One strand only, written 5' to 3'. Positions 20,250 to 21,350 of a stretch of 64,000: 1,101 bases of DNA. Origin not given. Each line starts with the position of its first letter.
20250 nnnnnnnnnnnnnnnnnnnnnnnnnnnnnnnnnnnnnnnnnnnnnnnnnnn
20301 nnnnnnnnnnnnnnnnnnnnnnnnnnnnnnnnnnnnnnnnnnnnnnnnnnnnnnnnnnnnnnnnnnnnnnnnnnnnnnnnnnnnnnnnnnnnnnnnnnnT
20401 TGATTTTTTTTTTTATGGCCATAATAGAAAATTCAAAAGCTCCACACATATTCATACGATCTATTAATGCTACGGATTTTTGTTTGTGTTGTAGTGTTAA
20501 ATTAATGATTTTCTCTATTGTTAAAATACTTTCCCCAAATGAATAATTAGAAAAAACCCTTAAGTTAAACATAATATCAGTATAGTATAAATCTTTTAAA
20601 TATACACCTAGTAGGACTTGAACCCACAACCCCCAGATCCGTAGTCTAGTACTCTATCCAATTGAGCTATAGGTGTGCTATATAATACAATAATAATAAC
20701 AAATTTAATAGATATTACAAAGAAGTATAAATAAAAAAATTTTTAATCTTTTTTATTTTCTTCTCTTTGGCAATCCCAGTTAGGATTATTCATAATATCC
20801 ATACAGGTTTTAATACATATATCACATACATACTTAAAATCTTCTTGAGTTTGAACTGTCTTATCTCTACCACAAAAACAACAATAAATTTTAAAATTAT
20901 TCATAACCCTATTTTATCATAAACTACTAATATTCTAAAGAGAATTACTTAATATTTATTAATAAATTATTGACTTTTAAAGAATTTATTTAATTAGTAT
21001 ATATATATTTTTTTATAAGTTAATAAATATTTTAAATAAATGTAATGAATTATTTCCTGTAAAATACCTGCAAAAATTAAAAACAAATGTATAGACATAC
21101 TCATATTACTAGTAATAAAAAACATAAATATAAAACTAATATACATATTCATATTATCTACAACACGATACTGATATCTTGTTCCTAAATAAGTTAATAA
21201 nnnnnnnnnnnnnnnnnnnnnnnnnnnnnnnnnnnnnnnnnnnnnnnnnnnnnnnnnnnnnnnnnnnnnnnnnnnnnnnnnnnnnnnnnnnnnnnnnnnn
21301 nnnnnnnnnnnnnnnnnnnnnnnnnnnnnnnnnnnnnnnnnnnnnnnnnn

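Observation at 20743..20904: Unannotated 53-codon ORF encoding a free-standing ClpX-type zinc finger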

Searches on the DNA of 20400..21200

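Call 73: search_rna_families(source=window, start=20400, end=21200, threshold=evalue, max_evalue=1)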
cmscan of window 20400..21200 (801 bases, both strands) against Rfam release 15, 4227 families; matches with E-value up to 1: 2.
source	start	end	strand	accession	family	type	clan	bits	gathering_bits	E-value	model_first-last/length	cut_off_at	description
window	20603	20676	-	RF00005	tRNA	Gene; tRNA;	CL00001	60.7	29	1.4e-12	1-71/71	no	tRNA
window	20602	20676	+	RF04354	Plastid-ycf2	Cis-reg;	-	27.9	65.7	0.0017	1-75/75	no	Plastid-ycf2 5UTR RNA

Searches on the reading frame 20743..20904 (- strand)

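Call 7: search_protein_families(library=pfam, proteins=[window:20743-20904:-], max_evalue=1)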
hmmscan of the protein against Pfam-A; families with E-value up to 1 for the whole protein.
window:20743-20904:- (53 aa): 1 family
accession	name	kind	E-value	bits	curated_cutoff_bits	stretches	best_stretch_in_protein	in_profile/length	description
PF25200.1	DUF7833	-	0.078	13.4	24.3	1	2-24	33-54/63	Family of unknown function (DUF7833)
